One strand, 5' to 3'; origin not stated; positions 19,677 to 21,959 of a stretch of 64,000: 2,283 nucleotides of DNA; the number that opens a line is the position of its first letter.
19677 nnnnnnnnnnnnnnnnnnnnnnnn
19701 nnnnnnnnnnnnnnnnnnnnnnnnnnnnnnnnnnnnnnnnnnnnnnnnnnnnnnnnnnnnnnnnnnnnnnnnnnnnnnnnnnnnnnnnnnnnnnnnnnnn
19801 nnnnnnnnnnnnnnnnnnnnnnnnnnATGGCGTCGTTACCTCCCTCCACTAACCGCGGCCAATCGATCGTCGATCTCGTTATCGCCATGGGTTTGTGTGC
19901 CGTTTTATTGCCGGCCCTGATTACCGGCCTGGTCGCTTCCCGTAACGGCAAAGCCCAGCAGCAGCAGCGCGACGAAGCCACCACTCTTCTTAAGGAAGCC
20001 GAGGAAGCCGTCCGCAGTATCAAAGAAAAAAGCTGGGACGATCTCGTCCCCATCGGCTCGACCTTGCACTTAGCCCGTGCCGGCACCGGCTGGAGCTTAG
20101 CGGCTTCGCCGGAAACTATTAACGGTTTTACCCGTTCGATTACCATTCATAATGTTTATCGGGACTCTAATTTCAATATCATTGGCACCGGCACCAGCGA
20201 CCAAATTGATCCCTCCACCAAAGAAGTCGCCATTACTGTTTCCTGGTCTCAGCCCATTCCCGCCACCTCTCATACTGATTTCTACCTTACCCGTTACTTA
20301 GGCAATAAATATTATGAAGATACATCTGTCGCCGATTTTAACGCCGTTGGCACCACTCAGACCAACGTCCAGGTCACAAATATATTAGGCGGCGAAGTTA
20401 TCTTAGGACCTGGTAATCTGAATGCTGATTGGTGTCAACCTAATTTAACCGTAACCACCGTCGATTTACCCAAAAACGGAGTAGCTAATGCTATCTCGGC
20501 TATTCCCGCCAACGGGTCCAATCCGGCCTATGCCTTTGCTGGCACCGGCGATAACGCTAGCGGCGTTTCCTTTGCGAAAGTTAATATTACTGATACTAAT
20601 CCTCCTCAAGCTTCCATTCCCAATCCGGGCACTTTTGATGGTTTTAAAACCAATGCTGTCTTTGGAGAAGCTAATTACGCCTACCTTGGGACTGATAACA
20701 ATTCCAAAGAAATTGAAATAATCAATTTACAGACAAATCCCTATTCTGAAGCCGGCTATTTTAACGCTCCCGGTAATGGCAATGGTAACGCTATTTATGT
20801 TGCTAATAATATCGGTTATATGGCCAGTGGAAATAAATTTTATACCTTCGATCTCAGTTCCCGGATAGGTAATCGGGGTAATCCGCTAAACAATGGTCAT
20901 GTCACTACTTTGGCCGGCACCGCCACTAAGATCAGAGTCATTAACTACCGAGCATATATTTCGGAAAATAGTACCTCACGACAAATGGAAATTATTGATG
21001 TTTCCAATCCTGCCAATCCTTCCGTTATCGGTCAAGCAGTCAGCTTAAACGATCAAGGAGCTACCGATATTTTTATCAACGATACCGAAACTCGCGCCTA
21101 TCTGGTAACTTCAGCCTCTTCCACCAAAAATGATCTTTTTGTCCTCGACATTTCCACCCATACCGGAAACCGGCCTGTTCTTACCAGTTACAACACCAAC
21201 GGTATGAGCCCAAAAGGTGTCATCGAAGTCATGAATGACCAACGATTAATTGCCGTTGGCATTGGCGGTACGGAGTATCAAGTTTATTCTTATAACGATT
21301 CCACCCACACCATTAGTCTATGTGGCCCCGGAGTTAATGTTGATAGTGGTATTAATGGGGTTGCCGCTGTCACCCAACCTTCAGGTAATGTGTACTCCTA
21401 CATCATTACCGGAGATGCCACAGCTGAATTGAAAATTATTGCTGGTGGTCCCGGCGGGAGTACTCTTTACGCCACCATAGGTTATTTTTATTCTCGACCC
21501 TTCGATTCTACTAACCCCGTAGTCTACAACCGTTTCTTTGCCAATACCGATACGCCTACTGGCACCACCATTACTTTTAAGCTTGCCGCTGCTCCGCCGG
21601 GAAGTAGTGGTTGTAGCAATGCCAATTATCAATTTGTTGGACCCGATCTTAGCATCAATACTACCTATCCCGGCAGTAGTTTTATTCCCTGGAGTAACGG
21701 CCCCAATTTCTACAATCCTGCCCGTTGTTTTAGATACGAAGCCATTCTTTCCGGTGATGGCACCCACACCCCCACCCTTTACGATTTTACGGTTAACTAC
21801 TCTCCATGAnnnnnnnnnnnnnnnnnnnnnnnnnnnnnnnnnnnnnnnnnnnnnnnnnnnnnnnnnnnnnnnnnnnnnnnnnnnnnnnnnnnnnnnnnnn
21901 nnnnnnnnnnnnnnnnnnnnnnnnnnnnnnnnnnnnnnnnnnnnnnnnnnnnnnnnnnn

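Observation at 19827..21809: Modular giant pilin: prepilin-type N-terminus (Asp at +5) fused to an LVIVD-type beta-propeller inside the type IV pilus locus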

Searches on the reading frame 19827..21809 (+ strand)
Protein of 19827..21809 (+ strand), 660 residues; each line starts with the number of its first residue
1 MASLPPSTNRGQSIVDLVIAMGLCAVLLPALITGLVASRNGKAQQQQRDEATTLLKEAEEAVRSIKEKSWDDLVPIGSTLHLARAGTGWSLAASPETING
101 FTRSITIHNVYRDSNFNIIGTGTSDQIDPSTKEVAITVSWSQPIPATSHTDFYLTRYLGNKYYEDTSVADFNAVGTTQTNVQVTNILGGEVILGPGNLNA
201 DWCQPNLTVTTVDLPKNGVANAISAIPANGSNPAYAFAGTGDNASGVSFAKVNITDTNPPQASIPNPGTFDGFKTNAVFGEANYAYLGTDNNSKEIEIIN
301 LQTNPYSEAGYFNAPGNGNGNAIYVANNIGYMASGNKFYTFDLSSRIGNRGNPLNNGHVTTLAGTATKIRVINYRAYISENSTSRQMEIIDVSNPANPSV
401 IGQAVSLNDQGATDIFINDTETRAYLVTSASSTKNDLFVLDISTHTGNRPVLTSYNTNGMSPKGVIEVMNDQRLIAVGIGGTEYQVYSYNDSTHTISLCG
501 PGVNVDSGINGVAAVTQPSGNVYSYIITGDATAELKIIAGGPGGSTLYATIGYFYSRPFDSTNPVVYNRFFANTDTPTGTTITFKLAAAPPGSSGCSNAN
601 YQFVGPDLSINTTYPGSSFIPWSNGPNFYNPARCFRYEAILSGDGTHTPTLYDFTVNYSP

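Call 4: search_protein_families(library=pfam, proteins=[window:19827-21809:+], max_evalue=0.1)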
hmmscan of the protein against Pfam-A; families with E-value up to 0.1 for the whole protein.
window:19827-21809:+ (660 aa): 1 family
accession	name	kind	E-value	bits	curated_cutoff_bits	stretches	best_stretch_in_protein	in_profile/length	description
PF08309.17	LVIVD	-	0.052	13.3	20.2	1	366-402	4-38/42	LVIVD repeat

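Call 5: search_protein_families(library=ncbifam, proteins=[window:19827-21809:+], max_evalue=0.1)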
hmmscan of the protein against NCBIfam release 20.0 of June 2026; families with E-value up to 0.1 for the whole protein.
window:19827-21809:+ (660 aa): 0 families

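Call 6: find_homologous_proteins(query=window:19827-21809:+)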
Query window:19827-21809:+ (660 aa): 748 proteins with E <= 0.001 among 8000 candidates; the best 120 are listed.
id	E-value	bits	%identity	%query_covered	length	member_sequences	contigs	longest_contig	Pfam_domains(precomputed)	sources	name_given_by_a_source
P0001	0.0e+0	1479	100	100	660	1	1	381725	-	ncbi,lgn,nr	ncbi:hypothetical protein M1116_02305 [Patescibacteria group bacterium]|nr:hypothetical protein [Pat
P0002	4.1e-217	741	54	99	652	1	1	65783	-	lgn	-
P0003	5.3e-212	724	56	98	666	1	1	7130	PF08309.18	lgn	-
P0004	7.4e-202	691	53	100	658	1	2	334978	PF08309.18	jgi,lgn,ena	jgi:hypothetical protein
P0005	2.8e-200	685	50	81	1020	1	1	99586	-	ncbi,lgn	-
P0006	7.0e-199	681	47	81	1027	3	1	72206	PF08309.18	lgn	-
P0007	1.8e-197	676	49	82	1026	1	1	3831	-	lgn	-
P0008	8.1e-196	671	47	81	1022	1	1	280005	PF08309.18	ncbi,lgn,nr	ncbi:MAG TPA: hypothetical protein VM077_01330 [Candidatus Limnocylindrales bacterium]|nr:hypothetic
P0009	6.8e-195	668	47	82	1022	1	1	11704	PF08309.18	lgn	-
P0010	4.9e-194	665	47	81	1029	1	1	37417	PF08309.18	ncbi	-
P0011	7.2e-194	664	46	80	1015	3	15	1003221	PF09826.16,PF08309.18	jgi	jgi:type II secretory pathway pseudopilin PulG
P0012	2.4e-193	662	46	82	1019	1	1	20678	-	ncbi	-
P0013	1.4e-192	660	47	82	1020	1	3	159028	PF08309.18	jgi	jgi:type II secretory pathway pseudopilin PulG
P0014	1.7e-192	660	47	81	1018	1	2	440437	PF08309.18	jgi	jgi:type II secretory pathway pseudopilin PulG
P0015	1.8e-191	656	51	99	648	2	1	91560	-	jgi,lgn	jgi:type II secretory pathway pseudopilin PulG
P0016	3.8e-190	652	50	100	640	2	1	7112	PF08309.18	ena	-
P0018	4.6e-188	645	45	82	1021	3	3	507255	PF08309.18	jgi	jgi:type II secretory pathway pseudopilin PulG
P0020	2.1e-186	639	45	81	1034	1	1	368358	PF08309.18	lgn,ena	-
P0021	2.1e-186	639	51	98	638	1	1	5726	PF08309.18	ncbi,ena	-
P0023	1.3e-185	637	50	100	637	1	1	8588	PF08309.18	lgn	-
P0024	5.9e-185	635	46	83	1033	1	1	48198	PF08309.18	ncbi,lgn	-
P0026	1.4e-184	633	50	99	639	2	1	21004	PF08309.18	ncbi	ncbi:MAG: hypothetical protein RI947_1289 [Candidatus Parcubacteria bacterium]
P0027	2.9e-184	632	50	98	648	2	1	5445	PF08309.18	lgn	-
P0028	5.8e-184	631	46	82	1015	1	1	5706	PF08309.18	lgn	-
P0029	9.1e-184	631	51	100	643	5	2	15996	PF08309.18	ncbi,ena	-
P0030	3.1e-183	629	49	100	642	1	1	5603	PF08309.18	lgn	-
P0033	1.8e-182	626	49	99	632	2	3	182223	PF08309.18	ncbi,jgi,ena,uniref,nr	ncbi:hypothetical protein A2363_01870 [Candidatus Gottesmanbacteria bacterium RIFOXYB1_FULL_47_11]|u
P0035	5.2e-182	625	50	99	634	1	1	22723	PF08309.18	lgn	-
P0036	9.2e-182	624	51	98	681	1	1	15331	PF08309.18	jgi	-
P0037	1.3e-181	624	51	100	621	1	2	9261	PF08309.18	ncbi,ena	-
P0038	1.8e-181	623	51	98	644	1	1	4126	PF08309.18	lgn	-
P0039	2.2e-181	623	51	99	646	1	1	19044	PF08309.18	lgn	-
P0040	3.9e-181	622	49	99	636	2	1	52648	PF08309.18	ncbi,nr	ncbi:hypothetical protein HYV22_02425 [Candidatus Gottesmanbacteria bacterium]|nr:hypothetical prote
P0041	5.5e-181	622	49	100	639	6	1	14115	PF08309.18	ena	-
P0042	6.7e-181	621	49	98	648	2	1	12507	PF08309.18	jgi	jgi:type II secretory pathway pseudopilin PulG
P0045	3.1e-180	619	49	99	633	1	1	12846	PF08309.18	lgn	-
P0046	3.6e-180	619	49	99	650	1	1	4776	PF08309.18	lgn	-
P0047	5.0e-180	618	50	98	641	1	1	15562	PF08309.18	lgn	-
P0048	5.5e-180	618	44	81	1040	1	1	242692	PF08309.18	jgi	jgi:hypothetical protein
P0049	2.0e-179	616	49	98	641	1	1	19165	PF08309.18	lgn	-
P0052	3.6e-179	616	49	99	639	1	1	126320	PF08309.18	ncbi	-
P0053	4.7e-179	615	49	99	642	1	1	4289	PF07963.18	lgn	-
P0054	8.8e-179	614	50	99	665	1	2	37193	PF08309.18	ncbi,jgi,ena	-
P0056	3.2e-178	612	48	98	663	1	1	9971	PF08309.18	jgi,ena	-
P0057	3.4e-178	612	50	99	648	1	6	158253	PF08309.18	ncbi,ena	ncbi:MAG: hypothetical protein AAB600_02170 [Patescibacteria group bacterium]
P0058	1.4e-177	610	50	97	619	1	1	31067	PF08309.18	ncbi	-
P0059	2.0e-177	610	49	99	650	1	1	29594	PF08309.18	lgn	-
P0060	2.4e-177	610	49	99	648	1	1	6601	PF07963.18,PF08309.18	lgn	-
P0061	4.4e-177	609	49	99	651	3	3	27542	PF08309.18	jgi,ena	-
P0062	5.4e-177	608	50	99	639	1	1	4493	PF08309.18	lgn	-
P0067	8.1e-176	604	48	100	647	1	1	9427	PF08309.18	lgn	-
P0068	8.1e-176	604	49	98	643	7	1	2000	PF08309.18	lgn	-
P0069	1.4e-175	604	50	98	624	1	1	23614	PF08309.18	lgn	-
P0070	2.1e-175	603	48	95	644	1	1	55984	PF08309.18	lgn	-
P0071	2.6e-175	603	50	98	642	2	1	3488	PF08309.18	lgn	-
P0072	5.0e-175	602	48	99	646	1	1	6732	PF08309.18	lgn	-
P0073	6.2e-175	602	50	96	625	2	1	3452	PF08309.18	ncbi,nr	ncbi:MAG TPA: hypothetical protein VI791_00560, partial [Patescibacteria group bacterium]|nr:hypothe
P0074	6.7e-175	601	48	99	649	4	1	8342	PF08309.18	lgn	-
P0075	6.8e-175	601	47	98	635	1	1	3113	PF08309.18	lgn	-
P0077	1.6e-174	600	48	100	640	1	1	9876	PF08309.18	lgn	-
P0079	4.1e-174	599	48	100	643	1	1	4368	PF08309.18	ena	-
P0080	5.0e-174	599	47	99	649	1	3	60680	PF08309.18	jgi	jgi:type II secretory pathway pseudopilin PulG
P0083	1.0e-173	598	49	98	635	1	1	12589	PF08309.18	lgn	-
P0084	1.1e-173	597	46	99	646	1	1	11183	PF08309.18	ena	-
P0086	1.5e-173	597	48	98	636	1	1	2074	PF08309.18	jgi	-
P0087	1.7e-173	597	48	100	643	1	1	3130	PF08309.18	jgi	-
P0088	1.9e-173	597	49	95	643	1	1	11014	PF08309.18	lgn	-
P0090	2.5e-173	596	49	98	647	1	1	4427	PF08309.18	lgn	-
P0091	1.2e-172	594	48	99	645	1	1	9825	PF08309.18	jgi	-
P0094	1.4e-172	594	47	99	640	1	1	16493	PF08309.18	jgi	jgi:type II secretory pathway pseudopilin PulG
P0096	1.7e-172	594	49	98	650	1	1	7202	PF08309.18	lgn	-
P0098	3.4e-172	593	47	95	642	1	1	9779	PF08309.18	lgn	-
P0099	3.9e-172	592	46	99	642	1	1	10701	PF08309.18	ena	-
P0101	6.0e-172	592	48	100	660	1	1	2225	PF08309.18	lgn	-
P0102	6.9e-172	591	48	99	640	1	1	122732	PF08309.18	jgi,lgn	-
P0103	8.1e-172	591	49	98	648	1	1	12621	PF08309.18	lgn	-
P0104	1.3e-171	591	48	96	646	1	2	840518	PF08309.18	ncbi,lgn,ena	-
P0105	1.4e-171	590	49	99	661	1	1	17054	PF08309.18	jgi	jgi:type II secretory pathway pseudopilin PulG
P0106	1.5e-171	590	49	99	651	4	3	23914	PF08309.18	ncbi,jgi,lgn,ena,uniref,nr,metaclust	ncbi:hypothetical protein A3J15_03775 [Candidatus Roizmanbacteria bacterium RIFCSPLOWO2_02_FULL_38_1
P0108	1.8e-171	590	48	99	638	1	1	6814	PF08309.18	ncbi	-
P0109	1.8e-171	590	48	100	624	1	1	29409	PF08309.18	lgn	-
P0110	1.9e-171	590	49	99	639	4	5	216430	PF08309.18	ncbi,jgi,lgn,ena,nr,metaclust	ncbi:hypothetical protein A2379_04215 [Candidatus Amesbacteria bacterium RIFOXYB1_FULL_47_13]|nr:MAG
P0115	1.1e-170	587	48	98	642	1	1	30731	PF08309.18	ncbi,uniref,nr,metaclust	ncbi:hypothetical protein A2Y99_02010 [Candidatus Gottesmanbacteria bacterium RBG_13_37_7]|uniref:Un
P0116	1.5e-170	587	47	100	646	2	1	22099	PF08309.18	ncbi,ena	-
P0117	1.5e-170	587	49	98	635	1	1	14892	PF08309.18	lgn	-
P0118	1.9e-170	587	47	98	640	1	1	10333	PF08309.18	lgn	-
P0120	2.6e-170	586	46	99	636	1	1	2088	PF08309.18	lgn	-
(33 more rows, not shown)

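Call 21: predict_structure(alignment_id=A1)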
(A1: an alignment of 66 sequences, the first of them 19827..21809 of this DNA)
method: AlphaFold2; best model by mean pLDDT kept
length: 660 residues; sequences in the alignment: 66
mean_pLDDT: 88.7   pTM: 0.65
mean pLDDT of the five models: 88.7, 88.4, 87.8, 86.4, 86.2
residues with pLDDT >= 90: 400; 70-90: 208; 50-70: 49; < 50: 3
segments of 3 or more residues with pLDDT < 50: none
pLDDT, mean of each block of 10 residues (from residue 1): 52 81 85 75 85 93 89 91 89 94 96 83 87 94 90 79 89 79 77 69 79 79 85 85 76 85 90 91 93 89 94 89 96 97 97 96 97 97 97 98 92 95 95 93 97 95 89 91 95 93 93 85 89 85 62 94 93 91 97 94 96 95 90 97 84 92
secondary structure, 60 per line:
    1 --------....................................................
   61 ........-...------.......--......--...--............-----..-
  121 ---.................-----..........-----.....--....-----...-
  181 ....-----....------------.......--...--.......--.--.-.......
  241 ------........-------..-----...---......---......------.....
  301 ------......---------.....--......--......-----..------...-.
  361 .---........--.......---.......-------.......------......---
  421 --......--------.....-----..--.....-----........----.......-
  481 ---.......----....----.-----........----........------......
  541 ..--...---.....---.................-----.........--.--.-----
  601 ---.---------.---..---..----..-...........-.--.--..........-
elements in order: H9-68 E79-85 E88-93 E96-98 E101-112 E127-140 E146-155 E161-165 H168-171 E177-179 E181-184 E190-193 E206-212 E220-226 E234-240 E247-254 E269-271 E275-280 E284-289 E296-300 E307-312 E322-326 E329-334 E337-342 E365-372 E375-381 E385-391 E399-405 E412-417 E423-428 E437-441 E451-455 E461-468 E473-479 E484-490 E495-498 E509-516 E521-528 E535-542 E551-555 E559-575 E581-589 E632-642 E650-659

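Call 24: fold_search(model_id=the predicted structure, library=pdb)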
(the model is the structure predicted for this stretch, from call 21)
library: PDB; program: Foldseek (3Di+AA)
matches with E <= 10: 1350; with E <= 0.001: 608
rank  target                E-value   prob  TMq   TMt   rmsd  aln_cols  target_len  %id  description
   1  8eap_D                2.7e-10  1.00  0.30  0.39  13.4       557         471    8  Cryo-EM structure of the in-situ gp10-gp26 from bacteriophage P22 (released 2023-09-06)
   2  9nwi_Y                3.0e-10  1.00  0.36  0.45  12.5       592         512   10  Pseudomonas phage Pa223 tail (C6 symmetry) (released 2025-08-06)
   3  2b5l_A                4.1e-10  1.00  0.35  0.22  18.7       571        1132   10  Crystal Structure of DDB1 In Complex with Simian Virus 5 V Protein (released 2006-02-28)
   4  4a0k_C                6.1e-10  1.00  0.37  0.23  18.6       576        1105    9  STRUCTURE OF DDB1-DDB2-CUL4A-RBX1 BOUND TO A 12 BP ABASIC SITE CONTAINING DNA-DUPLEX (released 2011-12-14)
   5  8cvp_A                1.0e-09  1.00  0.36  0.23  16.1       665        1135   10  Cereblon-DDB1 in the Apo form (released 2022-07-20)
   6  3i7h_A                1.1e-09  1.00  0.35  0.22  17.2       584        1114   10  Crystal Structure of DDB1 in Complex with the H-Box Motif of HBX (released 2009-12-08)
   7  6dsz_A                1.2e-09  1.00  0.34  0.22  17.9       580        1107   10  Crystal structure of DDB1 in complex with DET1- and DDB1-associated protein 1 (DDA1) (released 2018-12-12)
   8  8u10_1                1.3e-09  1.00  0.33  0.44  12.5       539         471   10  In situ cryo-EM structure of bacteriophage P22 gp1:gp4:gp5:gp10:gp9 N-term complex in conformation 1 at 3.2A resolutio (released 2023-11-22)
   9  2hye_A                1.4e-09  1.00  0.37  0.22  23.9       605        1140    9  Crystal Structure of the DDB1-Cul4A-Rbx1-SV5V Complex (released 2006-10-03)
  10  9bbg                  1.7e-09  1.00  0.37  0.23  17.6       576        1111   10  Co-crystal structure of human DDB1 bound to fragment UB028671 (released 2024-06-12)
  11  3ei1_A                1.8e-09  1.00  0.37  0.23  15.4       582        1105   10  Structure of hsDDB1-drDDB2 bound to a 14 bp 6-4 photoproduct containing DNA-duplex (released 2009-01-20)
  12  3ei2_A                2.0e-09  1.00  0.36  0.23  17.9       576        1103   10  Structure of hsDDB1-drDDB2 bound to a 16 bp abasic site containing DNA-duplex (released 2009-01-20)
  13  5m89_B                2.2e-09  1.00  0.34  0.63   6.6       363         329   12  Spliceosome component (released 2018-03-14)
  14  7sg7_S                2.8e-09  1.00  0.33  0.43  12.5       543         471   10  In situ cryo-EM structure of bacteriophage Sf6 gp8:gp14N complex at 2.8 A resolution (released 2022-11-09)
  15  6n31_B                4.2e-09  1.00  0.37  0.72   5.0       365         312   11  WD repeats of human WDR12 (released 2018-12-12)
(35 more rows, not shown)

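Call 25: search_protein_families(library=pfam, alignment_id=A1, max_evalue=0.01)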
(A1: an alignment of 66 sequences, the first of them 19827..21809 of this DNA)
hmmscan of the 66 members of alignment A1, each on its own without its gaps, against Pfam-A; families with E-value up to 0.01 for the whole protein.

A. member 1, window:19827-21809:+ (660 aa): 0 families

B. families by the number of members that match (of 66 scanned): 7 families
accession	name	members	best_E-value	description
PF08309.17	LVIVD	61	1.2e-16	LVIVD repeat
PF07963.17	N_methyl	27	1.8e-05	Prokaryotic N-terminal methylation motif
PF09826.15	Beta_propel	2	0.0025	Beta propeller domain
PF10282.15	Lactonase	1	0.00018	Lactonase, 7-bladed beta-propeller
PF00591.27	Glycos_transf_3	1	0.0021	Glycosyl transferase family, a/b domain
PF24681.1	Kelch_KLHDC2_KLHL20_DRC7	1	0.0058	KLHDC2/KLHL20/DRC7 Kelch-repeats domain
PF14339.12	DUF4394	1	0.0087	Domain of unknown function (DUF4394)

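Call 28: search_solved_structures(query=A1, max_evalue=1)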
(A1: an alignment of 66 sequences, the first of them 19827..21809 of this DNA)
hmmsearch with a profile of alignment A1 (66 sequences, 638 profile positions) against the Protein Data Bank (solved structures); distinct sequences matched with E-value up to 1: 3.
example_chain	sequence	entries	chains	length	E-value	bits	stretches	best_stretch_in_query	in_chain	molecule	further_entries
9egp_A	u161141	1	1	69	0.51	11.6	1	5-40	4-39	Geopilin domain 1 protein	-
9uan_B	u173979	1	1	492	0.76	11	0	511-543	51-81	miniGq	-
7tgg_A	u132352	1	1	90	0.99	10.6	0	4-50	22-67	Geopilin domain 1 protein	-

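Call 29: find_encoding_contigs(protein=P0033, flank=8000, max_places=2)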
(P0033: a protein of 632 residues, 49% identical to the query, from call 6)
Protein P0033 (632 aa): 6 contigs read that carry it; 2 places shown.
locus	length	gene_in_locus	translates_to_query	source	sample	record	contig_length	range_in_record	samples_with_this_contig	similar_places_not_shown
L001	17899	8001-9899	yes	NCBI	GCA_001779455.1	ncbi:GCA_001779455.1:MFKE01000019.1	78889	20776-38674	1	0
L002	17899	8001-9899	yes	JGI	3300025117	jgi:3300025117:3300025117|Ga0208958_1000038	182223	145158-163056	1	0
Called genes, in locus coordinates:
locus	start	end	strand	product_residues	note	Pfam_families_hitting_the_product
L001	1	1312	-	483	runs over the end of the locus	-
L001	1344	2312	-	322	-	PF02547:Queuosine_synth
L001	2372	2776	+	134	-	PF18765:Polbeta (weak), PF01909:NTP_transf_2 (weak)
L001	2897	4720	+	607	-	PF00009:GTP_EFTU, PF01926:MMR_HSR1 (weak), PF22042:EF-G_D2, PF03144:GTP_EFTU_D2, PF14492:EFG_III (faint), PF00679:EFG_C, PF21018:BipA_C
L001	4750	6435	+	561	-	PF05157:MshEN, PF00437:T2SSE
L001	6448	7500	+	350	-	PF00482:T2SSF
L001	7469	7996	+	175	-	PF07963:N_methyl (faint)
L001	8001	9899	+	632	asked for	PF08309:LVIVD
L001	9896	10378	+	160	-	-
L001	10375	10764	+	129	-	-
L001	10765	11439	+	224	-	-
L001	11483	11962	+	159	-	PF07963:N_methyl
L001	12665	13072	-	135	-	-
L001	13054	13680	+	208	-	-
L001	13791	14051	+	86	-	PF00076:RRM_1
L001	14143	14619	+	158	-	PF13473:Cupredoxin_1 (weak)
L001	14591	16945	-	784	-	PF00912:Transgly, PF00905:Transpeptidase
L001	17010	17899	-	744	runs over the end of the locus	PF00912:Transgly, PF00905:Transpeptidase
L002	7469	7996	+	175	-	PF07963:N_methyl (faint)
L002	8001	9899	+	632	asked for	PF08309:LVIVD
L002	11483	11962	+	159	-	PF07963:N_methyl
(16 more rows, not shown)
